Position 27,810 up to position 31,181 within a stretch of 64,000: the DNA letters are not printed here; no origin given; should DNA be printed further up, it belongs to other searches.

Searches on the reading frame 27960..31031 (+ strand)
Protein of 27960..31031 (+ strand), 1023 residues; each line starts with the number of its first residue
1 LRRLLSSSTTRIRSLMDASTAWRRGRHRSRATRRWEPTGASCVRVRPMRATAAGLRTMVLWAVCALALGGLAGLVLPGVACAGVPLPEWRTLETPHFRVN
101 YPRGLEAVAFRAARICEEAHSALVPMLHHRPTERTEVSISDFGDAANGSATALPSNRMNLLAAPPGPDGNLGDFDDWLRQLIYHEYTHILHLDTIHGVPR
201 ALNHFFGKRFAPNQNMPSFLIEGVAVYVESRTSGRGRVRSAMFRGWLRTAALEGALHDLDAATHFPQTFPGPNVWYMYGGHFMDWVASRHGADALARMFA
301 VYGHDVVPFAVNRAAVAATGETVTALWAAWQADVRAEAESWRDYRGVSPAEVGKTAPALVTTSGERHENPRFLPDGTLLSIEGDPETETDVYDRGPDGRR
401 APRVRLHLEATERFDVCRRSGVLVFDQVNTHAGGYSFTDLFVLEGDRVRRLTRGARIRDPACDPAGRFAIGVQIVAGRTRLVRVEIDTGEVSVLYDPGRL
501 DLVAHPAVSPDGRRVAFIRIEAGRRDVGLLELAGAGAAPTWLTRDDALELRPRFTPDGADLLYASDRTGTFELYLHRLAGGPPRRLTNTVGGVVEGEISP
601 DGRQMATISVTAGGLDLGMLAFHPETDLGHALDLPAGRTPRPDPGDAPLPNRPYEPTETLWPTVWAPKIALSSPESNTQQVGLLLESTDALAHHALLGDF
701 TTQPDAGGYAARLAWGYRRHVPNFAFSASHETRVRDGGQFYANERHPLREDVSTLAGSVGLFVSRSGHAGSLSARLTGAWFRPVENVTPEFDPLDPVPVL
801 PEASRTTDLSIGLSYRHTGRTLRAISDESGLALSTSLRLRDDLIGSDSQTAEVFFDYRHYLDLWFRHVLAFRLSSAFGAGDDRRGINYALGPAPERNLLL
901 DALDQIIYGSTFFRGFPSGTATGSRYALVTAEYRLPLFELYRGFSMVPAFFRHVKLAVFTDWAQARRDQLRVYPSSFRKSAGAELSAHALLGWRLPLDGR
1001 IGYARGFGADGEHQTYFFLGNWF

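Call 61: search_protein_families(library=pfam, proteins=[window:27960-31031:+], max_evalue=0.001)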
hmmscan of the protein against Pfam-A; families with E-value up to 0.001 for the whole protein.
window:27960-31031:+ (1023 aa): 1 family
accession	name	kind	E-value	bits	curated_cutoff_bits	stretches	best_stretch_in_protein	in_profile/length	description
PF07676.18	PD40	-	8.6e-13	48.3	20.9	0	549-574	11-37/38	WD40-like Beta Propeller Repeat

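Call 77: search_protein_families(library=ncbifam, proteins=[window:27960-31031:+], max_evalue=0.00001)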
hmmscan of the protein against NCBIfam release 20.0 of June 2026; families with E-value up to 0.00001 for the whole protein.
window:27960-31031:+ (1023 aa): 3 families
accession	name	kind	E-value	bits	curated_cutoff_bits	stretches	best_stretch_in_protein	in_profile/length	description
TIGR02800.1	propeller_TolB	equivalog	3.3e-20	72.4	343.15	1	447-620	182-352/418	Tol-Pal system beta propeller repeat protein TolB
NF002183.0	PRK01029.1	equivalog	2.5e-08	33.4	405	1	504-589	284-369/429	Tol-Pal system protein TolB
NF033523.0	lasso_peptidase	equivalog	8.1e-07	28.2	400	0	550-606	91-147/638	Atxe2 family lasso peptide isopeptidase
